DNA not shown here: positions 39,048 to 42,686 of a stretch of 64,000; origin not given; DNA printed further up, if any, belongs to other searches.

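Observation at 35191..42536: Translationally coupled pair of giant uncharacterized proteins (1112 aa Tat-signal protein plus 1330 aa signal-less partner)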

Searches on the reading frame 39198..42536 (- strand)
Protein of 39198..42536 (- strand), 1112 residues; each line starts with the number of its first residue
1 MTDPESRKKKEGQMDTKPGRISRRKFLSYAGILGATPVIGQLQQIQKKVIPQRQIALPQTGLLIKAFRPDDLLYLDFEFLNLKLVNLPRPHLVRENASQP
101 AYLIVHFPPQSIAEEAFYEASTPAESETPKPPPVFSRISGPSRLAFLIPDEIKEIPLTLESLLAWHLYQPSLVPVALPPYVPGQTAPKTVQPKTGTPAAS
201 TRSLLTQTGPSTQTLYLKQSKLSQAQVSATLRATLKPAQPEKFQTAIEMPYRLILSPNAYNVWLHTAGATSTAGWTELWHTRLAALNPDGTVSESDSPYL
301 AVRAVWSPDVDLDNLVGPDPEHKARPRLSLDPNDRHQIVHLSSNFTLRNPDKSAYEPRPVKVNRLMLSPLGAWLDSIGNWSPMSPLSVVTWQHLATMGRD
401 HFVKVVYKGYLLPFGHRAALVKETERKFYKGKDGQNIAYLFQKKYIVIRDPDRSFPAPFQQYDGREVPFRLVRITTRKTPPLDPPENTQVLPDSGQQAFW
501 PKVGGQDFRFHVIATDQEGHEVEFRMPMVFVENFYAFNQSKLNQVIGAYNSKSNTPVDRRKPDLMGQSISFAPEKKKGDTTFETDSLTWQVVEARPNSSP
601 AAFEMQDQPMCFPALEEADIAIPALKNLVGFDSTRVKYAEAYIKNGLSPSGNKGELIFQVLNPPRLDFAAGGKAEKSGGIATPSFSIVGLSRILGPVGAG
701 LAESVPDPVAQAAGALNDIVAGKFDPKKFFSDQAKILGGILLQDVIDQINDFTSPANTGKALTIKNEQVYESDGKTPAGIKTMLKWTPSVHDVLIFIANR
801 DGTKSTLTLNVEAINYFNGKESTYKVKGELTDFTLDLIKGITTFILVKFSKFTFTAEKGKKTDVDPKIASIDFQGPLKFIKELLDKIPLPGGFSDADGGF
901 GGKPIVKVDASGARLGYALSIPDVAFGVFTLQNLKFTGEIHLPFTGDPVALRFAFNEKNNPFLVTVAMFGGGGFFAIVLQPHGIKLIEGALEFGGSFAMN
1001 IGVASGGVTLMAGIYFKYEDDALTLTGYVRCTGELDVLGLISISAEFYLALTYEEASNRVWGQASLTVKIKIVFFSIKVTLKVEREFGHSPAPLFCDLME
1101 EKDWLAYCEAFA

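Call 3: search_protein_families(library=pfam, proteins=[window:39198-42536:-], max_evalue=1)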
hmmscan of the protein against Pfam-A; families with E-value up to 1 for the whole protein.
window:39198-42536:- (1112 aa): 0 families

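Call 4: search_protein_families(library=ncbifam, proteins=[window:39198-42536:-], max_evalue=1)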
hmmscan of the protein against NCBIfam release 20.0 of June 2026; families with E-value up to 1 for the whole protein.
window:39198-42536:- (1112 aa): 1 family
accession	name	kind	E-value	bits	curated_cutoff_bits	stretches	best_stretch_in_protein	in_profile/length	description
TIGR01409.1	TAT_signal_seq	domain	0.082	13.3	16.7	1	21-40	1-20/29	twin-arginine translocation signal domain-containing protein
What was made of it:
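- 42414..42536 (-): N-terminal Tat-like signal region of A (residues 1-41). The S22-R-R-K-F-L27 motif lies at 42456..42473, followed by the short h-region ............. There is no AxA site. TIGR01409 scores 13.3 bits, below its 16.7 cut-off (call 4).
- On Twin-arginine (Tat) signal peptide substrates: TIGR01409 gives 13.3 bits against a cut-off of 16.7 for the window protein (call 4).
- Checked: The S-R-R-x-F-L motif is present, but the TIGR01409 score is only 13.3 bits against a cut-off of 16.7 (call 4).
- The window's own signal scores below the TIGR01409 cut-off (13.3 against 16.7 bits, call 4).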

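Call 7: search_protein_families(library=padloc, proteins=[window:39198-42536:-], max_evalue=1)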
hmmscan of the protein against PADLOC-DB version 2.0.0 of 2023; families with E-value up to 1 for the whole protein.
window:39198-42536:- (1112 aa): 0 families

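Call 8: search_protein_families(library=phrogs, proteins=[window:39198-42536:-], max_evalue=1)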
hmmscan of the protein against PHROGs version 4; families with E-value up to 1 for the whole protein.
window:39198-42536:- (1112 aa): 0 families

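Call 9: search_solved_structures(query=window:39198-42536:-, max_evalue=10)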
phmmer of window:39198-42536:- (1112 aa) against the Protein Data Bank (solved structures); distinct sequences matched with E-value up to 10: 0.

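Call 11: find_homologous_proteins(query=window:39198-42536:-)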
Query window:39198-42536:- (1112 aa): 826 proteins with E <= 0.001 among 8000 candidates; the best 120 are listed.
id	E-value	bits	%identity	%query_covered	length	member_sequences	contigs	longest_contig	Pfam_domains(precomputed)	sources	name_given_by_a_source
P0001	0.0e+0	2400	93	100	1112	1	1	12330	-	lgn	-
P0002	0.0e+0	2394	93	100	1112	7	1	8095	-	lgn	-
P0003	0.0e+0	2377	92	100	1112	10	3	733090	-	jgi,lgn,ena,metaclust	metaclust:\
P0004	0.0e+0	2331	90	100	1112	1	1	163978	-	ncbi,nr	ncbi:MAG: hypothetical protein N3G18_01475 [Candidatus Saccharicenans sp.]|nr:hypothetical protein [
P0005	0.0e+0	2300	89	100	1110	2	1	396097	-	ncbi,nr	ncbi:MAG: hypothetical protein QME85_07120 [Candidatus Saccharicenans sp.]|nr:hypothetical protein [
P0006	0.0e+0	2278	88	100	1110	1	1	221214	-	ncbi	-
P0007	0.0e+0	2274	88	100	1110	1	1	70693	-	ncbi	-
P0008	0.0e+0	2264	88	100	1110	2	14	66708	-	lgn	-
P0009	0.0e+0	2135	82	100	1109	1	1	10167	-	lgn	-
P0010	0.0e+0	2106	81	100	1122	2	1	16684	-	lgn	-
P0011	0.0e+0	2102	80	100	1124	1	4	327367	-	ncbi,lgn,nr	ncbi:MAG: hypothetical protein H5U06_04260 [Candidatus Aminicenantes bacterium]|nr:hypothetical prot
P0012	0.0e+0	2087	80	100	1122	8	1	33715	-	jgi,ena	-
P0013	0.0e+0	2064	79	100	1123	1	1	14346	-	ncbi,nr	ncbi:MAG: hypothetical protein H5U07_03845 [Candidatus Aminicenantes bacterium]|nr:hypothetical prot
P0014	0.0e+0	2064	79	100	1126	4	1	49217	-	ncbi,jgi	-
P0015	0.0e+0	2050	79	100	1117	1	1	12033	-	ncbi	-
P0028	0.0e+0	1371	58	100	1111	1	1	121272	-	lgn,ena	-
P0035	0.0e+0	1351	57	100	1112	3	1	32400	-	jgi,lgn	jgi:hypothetical protein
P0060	5.5e-280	950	46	97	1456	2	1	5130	-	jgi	-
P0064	3.3e-233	795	40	97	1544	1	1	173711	-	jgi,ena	-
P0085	1.8e-216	740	41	95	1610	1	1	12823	-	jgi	jgi:hypothetical protein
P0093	1.2e-205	704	39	62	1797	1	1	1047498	-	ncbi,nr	ncbi:MAG TPA: hypothetical protein VLL54_14550 [Pyrinomonadaceae bacterium]|nr:hypothetical protein 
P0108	1.1e-200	687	37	96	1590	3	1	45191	-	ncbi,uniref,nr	ncbi:hypothetical protein [Desulforhopalus singaporensis]|uniref:hypothetical protein n=1 Tax=Desulf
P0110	1.7e-199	683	39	80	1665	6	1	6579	-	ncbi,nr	ncbi:MAG: hypothetical protein DYG96_12805 [Chlorobi bacterium CHB2]|nr:hypothetical protein [Chloro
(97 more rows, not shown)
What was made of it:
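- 39198..42536 (-): Gene A, 1112 aa (122.5 kDa). It is the signal-bearing subunit and belongs to an unannotated family. 826+ homologues (call 11).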

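Call 14: find_encoding_contigs(protein=window:39198-42536:-, flank=10000, max_places=4)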
Protein window:39198-42536:- (1112 aa): 1 contig read that carries it; 1 place shown.
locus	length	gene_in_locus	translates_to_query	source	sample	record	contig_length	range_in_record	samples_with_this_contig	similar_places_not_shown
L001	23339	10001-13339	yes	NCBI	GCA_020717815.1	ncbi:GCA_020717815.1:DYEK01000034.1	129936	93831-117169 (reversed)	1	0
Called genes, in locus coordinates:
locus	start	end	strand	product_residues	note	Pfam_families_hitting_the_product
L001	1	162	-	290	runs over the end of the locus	PF03544:TonB_C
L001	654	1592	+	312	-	-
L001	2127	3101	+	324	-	PF00988:CPSase_sm_chain, PF00117:GATase, PF07722:Peptidase_C26 (faint)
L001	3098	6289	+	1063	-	PF25596:CPSase_L_D1, PF02222:ATP-grasp, PF02786:CPSase_L_D2, PF07478:Dala_Dala_lig_C, PF02787:CPSase_L_D3, PF25596:CPSase_L_D1, PF02786:CPSase_L_D2, PF02222:ATP-grasp, +3 more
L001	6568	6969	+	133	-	PF19762:DUF6249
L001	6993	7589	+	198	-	PF04542:Sigma70_r2, PF08281:Sigma70_r4_2, PF04545:Sigma70_r4 (weak)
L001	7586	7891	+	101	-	-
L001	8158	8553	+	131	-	PF00903:Glyoxalase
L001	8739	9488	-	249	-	PF01209:Ubie_methyltran, PF02353:CMAS, PF08003:Methyltransf_9, PF13489:Methyltransf_23, PF13847:Methyltransf_31, PF08241:Methyltransf_11, PF08242:Methyltransf_12, PF13649:Methyltransf_25, +4 more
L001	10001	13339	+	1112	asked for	-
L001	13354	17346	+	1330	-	-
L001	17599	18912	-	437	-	PF00875:DNA_photolyase, PF03441:FAD_binding_7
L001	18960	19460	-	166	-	PF14321:DUF4382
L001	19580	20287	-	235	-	-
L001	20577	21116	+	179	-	PF13505:OMP_b-brl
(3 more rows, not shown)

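Call 15: find_encoding_contigs(protein=P0108, flank=10000, max_places=2)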
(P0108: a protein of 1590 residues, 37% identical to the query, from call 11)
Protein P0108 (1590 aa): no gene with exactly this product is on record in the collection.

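Call 26: search_solved_structures(query=A2, max_evalue=10)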
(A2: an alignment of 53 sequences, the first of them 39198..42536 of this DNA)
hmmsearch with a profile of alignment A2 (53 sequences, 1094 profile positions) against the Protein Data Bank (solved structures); distinct sequences matched with E-value up to 10: 0.

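Call 30: search_protein_families(library=pfam, proteins=[P0064, P0085, P0093, P0108, P0110, P0060], max_evalue=0.01)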
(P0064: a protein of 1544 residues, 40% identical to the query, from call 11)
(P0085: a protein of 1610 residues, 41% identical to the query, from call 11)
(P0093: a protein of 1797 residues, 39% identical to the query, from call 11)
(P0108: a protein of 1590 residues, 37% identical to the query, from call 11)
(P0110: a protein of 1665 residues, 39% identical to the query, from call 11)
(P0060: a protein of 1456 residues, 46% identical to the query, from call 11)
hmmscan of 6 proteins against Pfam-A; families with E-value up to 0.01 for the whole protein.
P0064 (1544 aa): 0 families

P0085 (1610 aa): 0 families

P0093 (1797 aa): 0 families

P0108 (1590 aa): 0 families

P0110 (1665 aa): 0 families

P0060 (1456 aa): 0 families

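Call 34: predict_structure(alignment_id=A2)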
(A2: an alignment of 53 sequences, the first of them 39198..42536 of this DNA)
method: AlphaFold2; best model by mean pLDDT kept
length: 1112 residues; sequences in the alignment: 53
mean_pLDDT: 79.2   pTM: 0.67
mean pLDDT of the five models: 79.2, 78.5, 78.4, 77.6, 77.1
residues with pLDDT >= 90: 407; 70-90: 453; 50-70: 132; < 50: 120
segments of 3 or more residues with pLDDT < 50: 1-25, 27-59, 184-212, 670-679, 886-902, 1110-1112
pLDDT, mean of each block of 10 residues (from residue 1): 36 41 46 35 37 34 80 85 83 90 94 96 90 90 92 87 85 90 49 36 33 67 66 87 95 95 76 66 86 82 96 92 92 97 93 91 91 95 95 96 98 97 94 87 97 94 93 97 95 94 96 95 97 95 96 91 93 87 94 85 93 96 77 89 91 92 71 45 78 86 73 87 85 69 84 83 81 78 85 81 84 79 81 71 66 76 71 61 46 36 56 64 71 76 65 77 74 80 76 74 75 83 82 80 85 79 84 80 71 58 68 42
secondary structure, 60 per line:
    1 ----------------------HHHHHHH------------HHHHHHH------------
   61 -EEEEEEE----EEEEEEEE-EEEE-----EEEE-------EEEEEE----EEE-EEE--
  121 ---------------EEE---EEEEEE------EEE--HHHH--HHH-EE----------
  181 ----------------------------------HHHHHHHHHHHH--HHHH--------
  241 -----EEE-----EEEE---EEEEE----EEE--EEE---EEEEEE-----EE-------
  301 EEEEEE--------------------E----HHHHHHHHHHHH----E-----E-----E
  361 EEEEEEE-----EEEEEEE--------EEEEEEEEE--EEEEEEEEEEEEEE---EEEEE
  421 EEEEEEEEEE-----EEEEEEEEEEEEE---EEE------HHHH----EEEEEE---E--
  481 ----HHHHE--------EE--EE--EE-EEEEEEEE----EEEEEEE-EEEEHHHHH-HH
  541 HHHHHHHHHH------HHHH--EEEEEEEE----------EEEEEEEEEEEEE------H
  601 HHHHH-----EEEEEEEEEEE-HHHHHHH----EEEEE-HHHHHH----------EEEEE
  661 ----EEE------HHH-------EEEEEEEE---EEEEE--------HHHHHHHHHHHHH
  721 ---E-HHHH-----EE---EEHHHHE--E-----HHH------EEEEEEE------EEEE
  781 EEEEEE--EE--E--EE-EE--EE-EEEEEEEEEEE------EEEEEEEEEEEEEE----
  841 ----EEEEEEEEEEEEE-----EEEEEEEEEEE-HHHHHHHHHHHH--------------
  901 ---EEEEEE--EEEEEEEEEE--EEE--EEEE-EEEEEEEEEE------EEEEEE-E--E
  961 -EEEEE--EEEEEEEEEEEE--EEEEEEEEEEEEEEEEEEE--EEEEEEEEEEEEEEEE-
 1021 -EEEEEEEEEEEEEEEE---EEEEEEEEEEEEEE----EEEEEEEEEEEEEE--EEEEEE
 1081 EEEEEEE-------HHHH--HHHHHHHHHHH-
elements in order (helices of 4 or more, strands of 3 or more residues): H23-29 H42-48 E62-68 E73-80 E82-85 E91-94 E102-107 E112-114 E116-118 E136-138 E142-147 E154-156 H159-162 H215-226 H229-232 E246-248 E254-257 E261-265 E270-272 E275-277 E281-286 E301-306 H332-343 E360-367 E373-379 E388-396 E399-412 E416-430 E436-448 E452-454 H461-464 E469-474 H485-488 E509-516 E521-527 E529-532 H533-537 H539-550 H557-560 E563-570 E581-593 H600-605 E611-621 H623-629 E634-638 H640-645 E656-660 E665-667 E684-691 E695-699 H708-720 H726-729 H742-745 E764-770 E777-786 E806-816 E823-836 E845-857 E863-873 H875-886 E904-909 E912-921 E924-926 E929-932 E934-943 E950-955 E962-966 E969-980 E983-1001 E1004-1019 E1022-1037 E1041-1054 E1059-1072 E1075-1087 H1095-1098 H1101-1111
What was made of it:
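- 39198..42536 (-): AF2 model pLDDT 79.2, pTM 0.67 (call 34).
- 42414..42536 (-): The region has low pLDDT in the model (call 34).
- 40257..42359 (-): Beta-rich core of A (about residues 60-760), with family-defining motifs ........, ELWHTRL and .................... pLDDT is mostly above 90 (call 34).
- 39276..39827 (-): C-terminal amphipathic beta-meander of A (residues 904-1087, about 12 strands of 6-19 residues). It includes the Gly-rich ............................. block at 39480..39656. DSSP strands (call 34).
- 39201..39254 (-): Conserved C-terminal helix of A (residues 1095-1112, .............). Helices at 1095-1098 and 1101-1111 (call 34).
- On Classical outer-membrane beta-barrel proteins / autotransporter beta-domain: A ends with a helix, ............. 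(call 34).
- Checked: The model predicts it as beta-strand, not helix (call 34).
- A ends in a helix (...CEAFA), not in an OMP beta-signal (call 34).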
